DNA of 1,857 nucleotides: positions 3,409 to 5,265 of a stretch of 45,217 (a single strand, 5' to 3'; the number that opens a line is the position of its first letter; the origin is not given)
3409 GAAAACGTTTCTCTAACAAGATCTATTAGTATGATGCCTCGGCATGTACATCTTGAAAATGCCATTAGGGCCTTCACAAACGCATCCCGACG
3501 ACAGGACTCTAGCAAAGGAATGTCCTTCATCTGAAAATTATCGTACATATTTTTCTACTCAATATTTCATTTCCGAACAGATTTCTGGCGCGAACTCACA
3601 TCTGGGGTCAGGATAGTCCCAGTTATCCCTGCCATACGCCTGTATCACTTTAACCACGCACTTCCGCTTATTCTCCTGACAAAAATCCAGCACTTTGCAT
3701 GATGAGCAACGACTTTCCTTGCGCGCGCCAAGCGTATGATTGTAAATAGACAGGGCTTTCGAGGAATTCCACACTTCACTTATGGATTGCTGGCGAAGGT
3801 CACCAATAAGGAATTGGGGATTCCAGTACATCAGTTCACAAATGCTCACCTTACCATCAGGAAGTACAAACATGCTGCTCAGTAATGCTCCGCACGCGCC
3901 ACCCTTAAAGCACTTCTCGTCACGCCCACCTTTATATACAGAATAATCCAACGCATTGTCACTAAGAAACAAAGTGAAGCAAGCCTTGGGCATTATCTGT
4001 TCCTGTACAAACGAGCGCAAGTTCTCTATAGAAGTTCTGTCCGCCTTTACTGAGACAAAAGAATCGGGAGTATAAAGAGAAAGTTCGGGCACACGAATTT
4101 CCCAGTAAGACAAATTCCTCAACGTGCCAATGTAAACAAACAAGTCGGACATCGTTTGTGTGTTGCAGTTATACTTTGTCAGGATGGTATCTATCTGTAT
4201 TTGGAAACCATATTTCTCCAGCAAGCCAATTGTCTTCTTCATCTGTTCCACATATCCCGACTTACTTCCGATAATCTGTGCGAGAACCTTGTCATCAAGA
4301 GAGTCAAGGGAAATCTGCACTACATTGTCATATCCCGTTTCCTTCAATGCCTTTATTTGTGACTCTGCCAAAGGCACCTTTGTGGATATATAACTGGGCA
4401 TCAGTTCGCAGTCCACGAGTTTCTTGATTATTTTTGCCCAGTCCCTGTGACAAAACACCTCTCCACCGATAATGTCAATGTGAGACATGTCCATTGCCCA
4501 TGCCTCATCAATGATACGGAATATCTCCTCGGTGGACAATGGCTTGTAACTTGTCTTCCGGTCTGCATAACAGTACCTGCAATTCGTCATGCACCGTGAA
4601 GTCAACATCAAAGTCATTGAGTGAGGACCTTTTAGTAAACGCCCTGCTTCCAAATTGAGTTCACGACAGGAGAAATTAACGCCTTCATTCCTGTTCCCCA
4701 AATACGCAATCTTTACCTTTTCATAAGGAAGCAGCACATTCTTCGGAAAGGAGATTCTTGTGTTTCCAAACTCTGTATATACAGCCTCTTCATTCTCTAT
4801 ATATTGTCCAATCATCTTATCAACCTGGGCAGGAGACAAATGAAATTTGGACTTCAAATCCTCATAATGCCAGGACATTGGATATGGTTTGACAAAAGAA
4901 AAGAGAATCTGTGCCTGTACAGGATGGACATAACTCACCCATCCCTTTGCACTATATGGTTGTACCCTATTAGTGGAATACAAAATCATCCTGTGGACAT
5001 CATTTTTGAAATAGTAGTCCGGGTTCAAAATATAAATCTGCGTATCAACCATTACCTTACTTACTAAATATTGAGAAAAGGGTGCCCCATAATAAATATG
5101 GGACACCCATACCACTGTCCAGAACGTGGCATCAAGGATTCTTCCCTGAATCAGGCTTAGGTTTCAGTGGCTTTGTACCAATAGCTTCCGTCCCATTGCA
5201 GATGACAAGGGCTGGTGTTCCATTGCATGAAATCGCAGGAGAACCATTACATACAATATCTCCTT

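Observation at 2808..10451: Radical-SAM/SPASM RiPP locus with GG-leader precursor, LuxR regulator, dedicated OM barrel and C39 ABC exporter - product class not assignable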

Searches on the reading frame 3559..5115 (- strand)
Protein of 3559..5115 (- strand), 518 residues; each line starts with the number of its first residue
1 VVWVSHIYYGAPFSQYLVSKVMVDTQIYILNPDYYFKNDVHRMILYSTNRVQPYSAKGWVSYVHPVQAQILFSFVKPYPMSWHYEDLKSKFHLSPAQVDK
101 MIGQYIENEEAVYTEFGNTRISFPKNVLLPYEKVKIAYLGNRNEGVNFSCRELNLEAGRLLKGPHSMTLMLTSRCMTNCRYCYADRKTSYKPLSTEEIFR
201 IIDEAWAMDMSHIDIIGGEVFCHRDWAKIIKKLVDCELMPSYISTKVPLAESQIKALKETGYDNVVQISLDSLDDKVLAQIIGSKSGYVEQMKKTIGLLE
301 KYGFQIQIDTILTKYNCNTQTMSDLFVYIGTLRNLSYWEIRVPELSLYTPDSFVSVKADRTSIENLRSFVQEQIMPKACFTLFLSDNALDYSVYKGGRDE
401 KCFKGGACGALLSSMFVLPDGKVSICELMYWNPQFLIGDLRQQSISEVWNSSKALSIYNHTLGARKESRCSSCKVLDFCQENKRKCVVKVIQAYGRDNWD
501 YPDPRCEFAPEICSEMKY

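Call 3: search_protein_families(library=ncbifam, proteins=[window:3559-5115:-], max_evalue=0.01)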
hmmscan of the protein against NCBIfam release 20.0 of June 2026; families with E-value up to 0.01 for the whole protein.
window:3559-5115:- (518 aa): 49 families (the best 25 are shown)
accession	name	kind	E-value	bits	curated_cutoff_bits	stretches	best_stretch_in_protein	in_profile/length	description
TIGR02109.1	PQQ_syn_pqqE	equivalog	1.5e-21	76.7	381.35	1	163-475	5-304/358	pyrroloquinoline quinone biosynthesis protein PqqE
TIGR03962.1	mycofact_rSAM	equivalog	9.2e-19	67.8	265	2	160-318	7-164/339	mycofactocin radical SAM maturase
NF001199.0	PRK00164.2-1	equivalog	1.3e-17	64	231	1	166-328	13-174/308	GTP 3',8-cyclase MoaA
TIGR02666.1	moaA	equivalog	1.3e-17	63.8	284.05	1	168-328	13-179/336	GTP 3',8-cyclase MoaA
TIGR02668.1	moaA_archaeal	equivalog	2.7e-16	59.4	325.25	1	166-330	11-174/303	GTP 3',8-cyclase MoaA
TIGR04051.1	rSAM_NirJ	equivalog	5.8e-16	58.4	515.45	2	171-318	8-154/354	heme d1 biosynthesis radical SAM protein NirJ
TIGR04303.1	GeoRSP_rSAM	equivalog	1.3e-15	57.8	400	1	161-506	1-324/325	GeoRSP system radical SAM/SPASM protein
TIGR04250.1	SCM_rSAM_ScmE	equivalog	6.2e-15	55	400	2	164-318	2-156/358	SynChlorMet cassette radical SAM/SPASM protein ScmE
TIGR04055.1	rSAM_NirJ2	equivalog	1.1e-14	54.7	500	1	172-332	7-167/326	putative heme d1 biosynthesis radical SAM protein NirJ2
TIGR04053.2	TIGR04053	equivalog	1.6e-14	54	395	1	167-319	10-165/366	TIGR04053 family radical SAM/SPASM domain-containing protein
NF038283.1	viperin_w_prok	equivalog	6e-14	51.9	180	1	169-323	6-172/281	viperin family antiviral radical SAM protein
TIGR04251.1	SCM_rSAM_ScmF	equivalog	9e-14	51.6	400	1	167-480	6-318/353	SynChlorMet cassette radical SAM/SPASM protein ScmF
TIGR04347.1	pseudo_SAM_Halo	equivalog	1.5e-13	50.8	525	1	171-316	44-188/390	TIGR04347 family pseudo-SAM/SPASM protein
NF050035.1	rSAM_WgK_link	exception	3.1e-13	49.5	650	2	164-318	8-162/367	radical SAM/SPASM peptide maturase WgkB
TIGR04546.1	rSAM_ahbC_deAc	equivalog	6.8e-13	48.2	650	2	170-317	44-190/390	12,18-didecarboxysiroheme deacetylase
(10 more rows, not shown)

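Call 4: search_protein_families(library=pfam, proteins=[window:3559-5115:-], max_evalue=0.01)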
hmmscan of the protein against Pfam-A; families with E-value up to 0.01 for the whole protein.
window:3559-5115:- (518 aa): 3 families
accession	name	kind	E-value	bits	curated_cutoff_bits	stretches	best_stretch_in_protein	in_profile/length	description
PF04055.27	Radical_SAM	-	1.9e-20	74.1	29.5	1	171-306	3-143/166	Radical SAM superfamily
PF13186.11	SPASM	-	1.9e-11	44.5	21.5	1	408-474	1-67/67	Iron-sulfur cluster-binding domain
PF13353.11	Fer4_12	-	0.0013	19.5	22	1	166-233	6-73/137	4Fe-4S single cluster domain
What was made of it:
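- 3559..5052 (-): Radical SAM/SPASM peptide maturase, 497 aa, with an N-terminal peptide-recognition (RRE-like) domain. An upstream GTG at 5115 would give 518 aa. PF04055 plus PF13186 (call 4).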

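Call 5: find_homologous_proteins(query=window:3559-5115:-, max_evalue=0.00001)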
Query window:3559-5115:- (518 aa): 324 proteins with E <= 0.00001 among 5304 candidates; the best 120 are listed.
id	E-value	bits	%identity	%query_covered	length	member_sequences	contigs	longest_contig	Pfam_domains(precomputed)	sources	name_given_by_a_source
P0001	0.0e+0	1161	100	96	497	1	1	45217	PF13186.12,PF04055.28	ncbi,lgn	-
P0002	3.5e-229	780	65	96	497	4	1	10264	PF13186.12,PF04055.28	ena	-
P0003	1.6e-226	771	66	95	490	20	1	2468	PF13186.12,PF04055.28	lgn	-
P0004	5.1e-213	727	61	95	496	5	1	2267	PF13186.12,PF04055.28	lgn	-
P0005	2.1e-173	596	52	96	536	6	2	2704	PF13186.12,PF04055.28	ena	-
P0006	2.4e-173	596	52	95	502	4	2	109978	PF13186.12,PF04055.28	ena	-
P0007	8.2e-173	594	52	96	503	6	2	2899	PF13186.12,PF04055.28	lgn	-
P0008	9.7e-171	587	59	81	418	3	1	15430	PF13186.12,PF04055.28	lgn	-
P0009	1.3e-170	587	51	96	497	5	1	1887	PF13186.12,PF04055.28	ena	-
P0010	3.6e-170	585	50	100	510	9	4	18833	PF13186.12,PF04055.28,PF13353.12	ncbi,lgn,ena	-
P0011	1.4e-169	583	51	96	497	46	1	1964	PF13186.12,PF04055.28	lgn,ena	-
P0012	1.4e-169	583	52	95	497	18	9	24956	PF13186.12,PF04055.28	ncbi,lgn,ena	-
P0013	2.2e-169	583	51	96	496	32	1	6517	PF13186.12,PF04055.28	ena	-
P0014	5.1e-169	582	50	96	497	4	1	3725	PF13186.12,PF04055.28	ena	-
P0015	4.3e-167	575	50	95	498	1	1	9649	PF13186.12,PF04055.28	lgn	-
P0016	7.2e-167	574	51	96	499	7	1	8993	PF13186.12,PF04055.28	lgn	-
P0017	1.2e-166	574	49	95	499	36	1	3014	PF13186.12,PF04055.28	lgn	-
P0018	2.6e-166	573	49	96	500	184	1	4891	PF13186.12,PF04055.28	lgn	-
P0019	6.7e-166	571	50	95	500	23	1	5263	PF13186.12,PF04055.28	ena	-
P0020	7.5e-166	571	51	96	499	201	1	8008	PF13186.12,PF04055.28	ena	-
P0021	9.0e-166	571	48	96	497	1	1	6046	PF13186.12,PF04055.28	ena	-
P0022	2.5e-165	569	51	95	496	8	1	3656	PF13186.12,PF04055.28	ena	-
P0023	5.1e-165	568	50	96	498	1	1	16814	PF13186.12,PF04055.28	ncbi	-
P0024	7.5e-165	568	51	95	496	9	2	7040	PF13186.12,PF04055.28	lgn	-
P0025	1.4e-164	567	49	96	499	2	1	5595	PF13186.12,PF04055.28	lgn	-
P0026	8.8e-164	564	48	97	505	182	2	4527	PF13186.12,PF04055.28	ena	-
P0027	5.4e-163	562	47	98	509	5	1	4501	PF13186.12,PF04055.28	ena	-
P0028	1.1e-162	561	51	95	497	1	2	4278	PF13186.12,PF04055.28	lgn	-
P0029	2.0e-162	560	48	95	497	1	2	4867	PF13186.12,PF04055.28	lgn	-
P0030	2.6e-162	559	49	96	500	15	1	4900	PF13186.12,PF04055.28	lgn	-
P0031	5.4e-162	558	50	95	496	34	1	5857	PF13186.12,PF04055.28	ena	-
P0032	1.0e-161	557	48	96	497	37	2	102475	PF13186.12,PF04055.28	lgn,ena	-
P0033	1.1e-161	557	47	96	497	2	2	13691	PF13186.12,PF04055.28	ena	-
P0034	2.4e-160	553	47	96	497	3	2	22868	PF13186.12,PF04055.28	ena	-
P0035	3.6e-160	552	47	95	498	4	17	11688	PF13186.12,PF04055.28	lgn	-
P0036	4.6e-160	552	47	95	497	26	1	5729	PF13186.12,PF04055.28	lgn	-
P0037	5.0e-160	552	50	95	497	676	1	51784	PF13186.12,PF04055.28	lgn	-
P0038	6.4e-160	552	50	96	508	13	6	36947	PF13186.12,PF04055.28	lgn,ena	-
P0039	8.0e-160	551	48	96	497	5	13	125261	PF13186.12,PF04055.28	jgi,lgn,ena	-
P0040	1.8e-159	550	47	95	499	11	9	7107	PF13186.12,PF04055.28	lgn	-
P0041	3.4e-159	549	50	94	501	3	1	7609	PF13186.12,PF04055.28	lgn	-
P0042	5.6e-159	548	48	96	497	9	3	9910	PF13186.12,PF04055.28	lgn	-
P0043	2.4e-158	546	48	96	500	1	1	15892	PF13186.12,PF04055.28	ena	-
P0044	3.2e-158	546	50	95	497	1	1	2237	PF13186.12,PF04055.28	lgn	-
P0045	9.8e-158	544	49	95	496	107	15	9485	PF13186.12,PF04055.28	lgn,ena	-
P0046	2.0e-157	543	50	95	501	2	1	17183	PF13186.12,PF04055.28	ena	-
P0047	1.1e-156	541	45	95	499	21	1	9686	PF13186.12,PF04055.28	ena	-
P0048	2.7e-156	540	49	96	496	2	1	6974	PF13186.12,PF04055.28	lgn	-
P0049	3.9e-156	539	49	94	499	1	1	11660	PF13186.12,PF04055.28,PF13353.12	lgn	-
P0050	4.0e-156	539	47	96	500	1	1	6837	PF13186.12,PF04055.28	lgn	-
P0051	8.4e-156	538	47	94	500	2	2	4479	PF13186.12,PF04055.28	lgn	-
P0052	1.5e-155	537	49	95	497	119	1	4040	PF13186.12,PF04055.28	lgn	-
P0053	2.5e-155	536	49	95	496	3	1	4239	PF13186.12,PF04055.28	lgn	-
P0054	3.8e-155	536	48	94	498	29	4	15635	PF13186.12,PF04055.28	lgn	-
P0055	1.1e-154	534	48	96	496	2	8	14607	PF13186.12,PF04055.28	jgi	-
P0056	8.3e-154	531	49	92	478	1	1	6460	PF13186.12,PF04055.28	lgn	-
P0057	1.5e-153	531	47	96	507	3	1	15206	PF13186.12,PF04055.28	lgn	-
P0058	1.7e-153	530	45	96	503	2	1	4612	PF13186.12,PF04055.28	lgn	-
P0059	1.9e-153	530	47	95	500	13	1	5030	PF13186.12,PF04055.28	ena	-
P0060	2.0e-153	530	46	95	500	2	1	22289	PF13186.12,PF04055.28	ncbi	-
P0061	2.8e-153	530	45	96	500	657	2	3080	PF13186.12,PF04055.28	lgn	-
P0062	7.5e-153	528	47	95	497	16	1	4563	PF13186.12,PF04055.28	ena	-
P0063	7.9e-153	528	44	96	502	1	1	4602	PF13186.12,PF04055.28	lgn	-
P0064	5.1e-152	525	46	95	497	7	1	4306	PF13186.12,PF04055.28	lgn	-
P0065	7.5e-152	525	47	95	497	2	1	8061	PF13186.12,PF04055.28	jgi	-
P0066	7.9e-152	525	47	94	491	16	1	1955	PF13186.12,PF04055.28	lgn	-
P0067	1.2e-151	524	49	93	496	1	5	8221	PF13186.12,PF04055.28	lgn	-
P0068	6.6e-150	518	46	95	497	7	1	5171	PF13186.12,PF04055.28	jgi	jgi:radical SAM protein with 4Fe4S-binding SPASM domain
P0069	2.6e-149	517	47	96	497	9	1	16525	PF13186.12,PF04055.28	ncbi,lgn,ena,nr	ncbi:MAG: radical SAM protein [Muribaculum sp.]|nr:radical SAM protein [Muribaculum sp.]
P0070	2.6e-149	517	46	95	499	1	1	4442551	PF13186.12,PF04055.28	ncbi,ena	-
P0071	3.5e-149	516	48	95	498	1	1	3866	PF13186.12,PF04055.28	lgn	-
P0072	1.2e-147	511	46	95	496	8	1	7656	PF13186.12,PF04055.28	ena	-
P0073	6.7e-146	505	45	96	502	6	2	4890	PF13186.12,PF04055.28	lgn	-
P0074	2.6e-145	503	49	88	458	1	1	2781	PF13186.12,PF04055.28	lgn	-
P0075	8.0e-145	502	46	95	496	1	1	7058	PF13186.12,PF04055.28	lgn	-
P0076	1.2e-144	501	45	94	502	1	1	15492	PF13186.12,PF04055.28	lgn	-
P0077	7.2e-144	499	45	96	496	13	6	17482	PF13186.12,PF04055.28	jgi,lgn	jgi:radical SAM protein with 4Fe4S-binding SPASM domain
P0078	7.3e-144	499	46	94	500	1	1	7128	PF13186.12,PF04055.28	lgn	-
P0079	9.9e-144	498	46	96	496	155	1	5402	PF13186.12,PF04055.28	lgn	-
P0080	1.2e-143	498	45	95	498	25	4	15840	PF13186.12,PF04055.28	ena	-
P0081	1.6e-143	497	46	96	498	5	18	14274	PF13186.12,PF04055.28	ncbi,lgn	-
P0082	2.1e-143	497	45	96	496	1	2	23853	PF13186.12,PF04055.28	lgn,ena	-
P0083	7.9e-143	495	46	96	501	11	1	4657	PF13186.12,PF04055.28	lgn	-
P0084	1.1e-142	495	44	95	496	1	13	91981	PF13186.12,PF04055.28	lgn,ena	-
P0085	2.6e-142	493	44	96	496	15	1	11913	PF13186.12,PF04055.28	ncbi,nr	ncbi:MAG: radical SAM protein [Muribaculaceae bacterium]|nr:radical SAM protein [Muribaculaceae bact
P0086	5.5e-142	492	46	96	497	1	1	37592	PF13186.12,PF04055.28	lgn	-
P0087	3.2e-141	490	43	97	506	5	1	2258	PF13186.12,PF04055.28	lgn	-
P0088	2.1e-140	487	45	96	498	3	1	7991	PF13186.12,PF04055.28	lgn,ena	-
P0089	3.3e-140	487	43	96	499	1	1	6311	PF13186.12,PF04055.28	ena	-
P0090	2.3e-139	484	53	71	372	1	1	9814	PF13186.12,PF04055.28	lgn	-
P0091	2.8e-139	483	44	95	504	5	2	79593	PF13186.12,PF04055.28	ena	-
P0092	1.5e-138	481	45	96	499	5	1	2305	PF13186.12,PF04055.28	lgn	-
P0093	3.8e-138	480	45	96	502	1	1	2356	PF13186.12,PF04055.28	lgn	-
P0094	5.2e-138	479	44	95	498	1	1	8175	PF13186.12,PF04055.28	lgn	-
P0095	8.7e-138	478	43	95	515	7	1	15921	PF13186.12,PF04055.28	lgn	-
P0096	1.0e-137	478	43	96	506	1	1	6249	PF13186.12,PF04055.28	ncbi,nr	ncbi:MAG: radical SAM protein, partial [Muribaculaceae bacterium]|nr:radical SAM protein [Muribacula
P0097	2.0e-137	477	42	96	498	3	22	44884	PF13186.12,PF04055.28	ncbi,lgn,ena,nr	ncbi:MAG: radical SAM protein [Muribaculaceae bacterium]|nr:radical SAM protein [Muribaculaceae bact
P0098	8.9e-137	475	45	96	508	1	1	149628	PF13186.12,PF04055.28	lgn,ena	-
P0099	4.0e-136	473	45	90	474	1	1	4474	PF13186.12,PF04055.28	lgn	-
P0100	4.2e-136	473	44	95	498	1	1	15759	PF13186.12,PF04055.28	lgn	-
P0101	4.6e-135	470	45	89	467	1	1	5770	PF13186.12,PF04055.28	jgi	jgi:radical SAM protein with 4Fe4S-binding SPASM domain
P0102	7.3e-135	469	42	95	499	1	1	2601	PF13186.12,PF04055.28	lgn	-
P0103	1.0e-134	468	45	95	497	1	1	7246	PF13186.12,PF04055.28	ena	-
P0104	1.3e-134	468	43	95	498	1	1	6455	PF13186.12,PF04055.28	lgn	-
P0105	3.0e-134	467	45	94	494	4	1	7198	PF13186.12,PF04055.28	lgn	-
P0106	4.0e-134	466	44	93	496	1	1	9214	PF13186.12,PF04055.28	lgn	-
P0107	6.3e-134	466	47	87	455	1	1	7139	PF13186.12,PF04055.28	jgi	-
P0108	1.2e-133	465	43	96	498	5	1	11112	PF13186.12,PF04055.28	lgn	-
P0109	4.2e-133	463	41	95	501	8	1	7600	PF13186.12,PF04055.28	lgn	-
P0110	7.5e-133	462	43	93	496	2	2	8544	PF13186.12,PF04055.28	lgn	-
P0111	3.0e-132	460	48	81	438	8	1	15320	PF04055.28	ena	-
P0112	3.8e-132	460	41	97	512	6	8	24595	PF13186.12,PF04055.28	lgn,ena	-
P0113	1.4e-129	451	40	96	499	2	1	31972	PF13186.12,PF04055.28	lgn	-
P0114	5.0e-128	446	43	95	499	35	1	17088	PF13186.12,PF04055.28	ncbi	-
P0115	1.3e-127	445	41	96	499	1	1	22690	PF13186.12,PF04055.28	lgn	-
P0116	1.4e-126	442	43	95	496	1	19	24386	PF13186.12,PF04055.28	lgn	-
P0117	3.8e-126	440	41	96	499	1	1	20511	PF13186.12,PF04055.28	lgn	-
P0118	8.0e-126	439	42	95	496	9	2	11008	PF13186.12,PF04055.28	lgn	-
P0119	7.6e-124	433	41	94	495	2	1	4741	PF13186.12,PF04055.28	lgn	-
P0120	9.0e-123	429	41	93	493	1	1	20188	PF13186.12,PF04055.28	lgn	-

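Call 10: find_related_loci(query=window:3559-5115:-, collection=genome_contigs, flank=10000)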
Query window:3559-5115:- (518 aa) in genome_contigs; peptide patterns used: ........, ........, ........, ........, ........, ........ (x = any residue, [..] = any of these).
43 stretches matched a pattern; 11 encode a relative of the query (tblastn E <= 1e-3); 11 distinct loci.
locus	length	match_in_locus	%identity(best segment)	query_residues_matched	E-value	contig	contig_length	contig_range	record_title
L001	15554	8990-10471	51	26-518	5e-168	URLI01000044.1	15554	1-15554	uncultured Prevotella sp. isolate UMGS1105 genome assembly, contig: NODE_316_length_15554_cov_12.509194, whole genome sh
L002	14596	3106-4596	46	22-518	2e-152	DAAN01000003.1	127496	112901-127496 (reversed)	MAG TPA_asm: Bacteroidales bacterium H3 H3_contig_21, whole genome shotgun sequence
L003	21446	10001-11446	37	22-506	4e-107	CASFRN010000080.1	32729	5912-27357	uncultured Bacteroides sp. isolate SI.B2.metabat-bins.82 genome assembly, contig: SI.B2.metabat-bins.82.fa_k141_166698,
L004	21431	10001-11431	34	29-507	6e-89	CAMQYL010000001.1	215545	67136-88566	MAG TPA_asm: uncultured Bacteroidales bacterium isolate ERR8099100_bin.38_metawrap_v1.3_MAG genome assembly, contig: NOD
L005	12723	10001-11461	33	30-510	7e-86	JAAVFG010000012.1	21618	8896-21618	MAG: Bacteroidales bacterium isolate Mgla_MAG_9-bin_17 c_000000026258, whole genome shotgun sequence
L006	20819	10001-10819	45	247-518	7e-76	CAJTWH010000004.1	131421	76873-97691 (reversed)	MAG TPA_asm: uncultured Muribaculaceae bacterium isolate MGBC114452 genome assembly, contig: MGBC114452.4, whole genome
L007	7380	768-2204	30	29-510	5e-70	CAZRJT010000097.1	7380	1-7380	MAG TPA_asm: uncultured Bacteroides sp. isolate SRP199465_co2_444 genome assembly, contig: NODE_31546_length_7380_cov_10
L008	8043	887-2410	31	6-514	1e-66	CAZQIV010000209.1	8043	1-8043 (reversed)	MAG TPA_asm: uncultured Lentimicrobiaceae bacterium isolate SRP191223_co1_241 genome assembly, contig: NODE_11383_length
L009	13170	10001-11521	32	6-514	3e-66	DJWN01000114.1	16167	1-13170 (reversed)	MAG TPA_asm: Bacteroidales bacterium UBA6229 UBA6229_contig_66815, whole genome shotgun sequence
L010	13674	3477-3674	48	445-510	1e-14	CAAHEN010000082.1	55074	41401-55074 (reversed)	MAG TPA_asm: Bacteroidaceae bacterium, isolate HGM05068, WGS project CAAHEN010000000 data, contig: SRS820628_41_k75_1299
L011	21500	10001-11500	31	25-510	2e-68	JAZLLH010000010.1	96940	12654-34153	MAG: Bacteroidales bacterium isolate T1900044958_TA20190014.MAGScoT_cleanbin_000008 SGB_3879_k141_291029, whole genome s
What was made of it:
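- Tried and rejected: The first single-sequence genome scan returned only 11 loci because its patterns were too specific (call 10).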

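Call 11: find_encoding_contigs(protein=P0001, flank=10000, max_places=3)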
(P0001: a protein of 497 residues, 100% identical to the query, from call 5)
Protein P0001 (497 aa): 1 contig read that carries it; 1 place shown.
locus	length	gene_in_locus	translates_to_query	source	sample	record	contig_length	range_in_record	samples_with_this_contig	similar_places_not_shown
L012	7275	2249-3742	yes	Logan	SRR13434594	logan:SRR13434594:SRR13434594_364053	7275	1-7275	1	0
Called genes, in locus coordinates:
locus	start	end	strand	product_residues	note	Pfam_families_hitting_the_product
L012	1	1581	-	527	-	?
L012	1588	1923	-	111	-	-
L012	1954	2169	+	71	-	-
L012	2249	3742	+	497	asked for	PF04055:Radical_SAM, PF13186:SPASM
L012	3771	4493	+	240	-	PF00196:GerE (weak)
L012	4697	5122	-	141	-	PF09917:DUF2147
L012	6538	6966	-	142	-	-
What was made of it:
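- Checked: Homologues and two gene callers start the rSAM at ATG 5052 (497 aa, P0001; calls 5, 11), not at GTG 5115.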

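Call 12: find_encoding_contigs(protein=P0002, flank=10000, max_places=3)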
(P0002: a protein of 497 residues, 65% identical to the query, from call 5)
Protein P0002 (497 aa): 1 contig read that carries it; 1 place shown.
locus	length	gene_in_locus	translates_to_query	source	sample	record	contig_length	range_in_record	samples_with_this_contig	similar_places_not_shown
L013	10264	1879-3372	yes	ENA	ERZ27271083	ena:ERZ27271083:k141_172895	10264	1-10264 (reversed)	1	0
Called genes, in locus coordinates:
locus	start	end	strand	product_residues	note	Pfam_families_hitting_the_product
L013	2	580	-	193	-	?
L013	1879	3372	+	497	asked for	PF04055:Radical_SAM, PF13186:SPASM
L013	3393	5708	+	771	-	PF13620:CarboxypepD_reg (weak), PF13715:CarbopepD_reg_2 (weak), PF00593:TonB_dep_Rec_b-barrel, PF14905:OMP_b-brl_3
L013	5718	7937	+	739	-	PF03412:Peptidase_C39, PF09778:Guanylate_cyc_2 (faint), PF00664:ABC_membrane, PF00005:ABC_tran, PF02463:SMC_N (faint)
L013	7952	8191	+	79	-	-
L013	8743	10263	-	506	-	?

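Call 16: search_solved_structures(query=window:3559-5052:-, max_evalue=0.001, show_alignments=2)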
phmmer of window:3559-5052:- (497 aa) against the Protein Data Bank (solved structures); distinct sequences matched with E-value up to 0.001: 6.
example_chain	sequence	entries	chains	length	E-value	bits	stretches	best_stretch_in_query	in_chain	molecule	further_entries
6c8v_A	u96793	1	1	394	1e-12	51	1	141-453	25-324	Coenzyme PQQ synthesis protein E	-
6efn_A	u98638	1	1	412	6.1e-08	35.2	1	143-303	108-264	Sporulation killing factor maturation protein SkfB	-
6q2p_A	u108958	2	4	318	2.4e-05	26.6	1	143-298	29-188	Radical S-adenosyl methionine domain-containing protein 2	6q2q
5vsl_A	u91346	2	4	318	2.4e-05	26.6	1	143-298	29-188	Radical S-adenosyl methionine domain-containing protein 2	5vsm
7n7h_A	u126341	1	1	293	7.1e-05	25.1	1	143-299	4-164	VIPERIN-LIKE ENZYME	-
5v1q_A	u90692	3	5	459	0.00065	21.9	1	134-470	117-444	Radical SAM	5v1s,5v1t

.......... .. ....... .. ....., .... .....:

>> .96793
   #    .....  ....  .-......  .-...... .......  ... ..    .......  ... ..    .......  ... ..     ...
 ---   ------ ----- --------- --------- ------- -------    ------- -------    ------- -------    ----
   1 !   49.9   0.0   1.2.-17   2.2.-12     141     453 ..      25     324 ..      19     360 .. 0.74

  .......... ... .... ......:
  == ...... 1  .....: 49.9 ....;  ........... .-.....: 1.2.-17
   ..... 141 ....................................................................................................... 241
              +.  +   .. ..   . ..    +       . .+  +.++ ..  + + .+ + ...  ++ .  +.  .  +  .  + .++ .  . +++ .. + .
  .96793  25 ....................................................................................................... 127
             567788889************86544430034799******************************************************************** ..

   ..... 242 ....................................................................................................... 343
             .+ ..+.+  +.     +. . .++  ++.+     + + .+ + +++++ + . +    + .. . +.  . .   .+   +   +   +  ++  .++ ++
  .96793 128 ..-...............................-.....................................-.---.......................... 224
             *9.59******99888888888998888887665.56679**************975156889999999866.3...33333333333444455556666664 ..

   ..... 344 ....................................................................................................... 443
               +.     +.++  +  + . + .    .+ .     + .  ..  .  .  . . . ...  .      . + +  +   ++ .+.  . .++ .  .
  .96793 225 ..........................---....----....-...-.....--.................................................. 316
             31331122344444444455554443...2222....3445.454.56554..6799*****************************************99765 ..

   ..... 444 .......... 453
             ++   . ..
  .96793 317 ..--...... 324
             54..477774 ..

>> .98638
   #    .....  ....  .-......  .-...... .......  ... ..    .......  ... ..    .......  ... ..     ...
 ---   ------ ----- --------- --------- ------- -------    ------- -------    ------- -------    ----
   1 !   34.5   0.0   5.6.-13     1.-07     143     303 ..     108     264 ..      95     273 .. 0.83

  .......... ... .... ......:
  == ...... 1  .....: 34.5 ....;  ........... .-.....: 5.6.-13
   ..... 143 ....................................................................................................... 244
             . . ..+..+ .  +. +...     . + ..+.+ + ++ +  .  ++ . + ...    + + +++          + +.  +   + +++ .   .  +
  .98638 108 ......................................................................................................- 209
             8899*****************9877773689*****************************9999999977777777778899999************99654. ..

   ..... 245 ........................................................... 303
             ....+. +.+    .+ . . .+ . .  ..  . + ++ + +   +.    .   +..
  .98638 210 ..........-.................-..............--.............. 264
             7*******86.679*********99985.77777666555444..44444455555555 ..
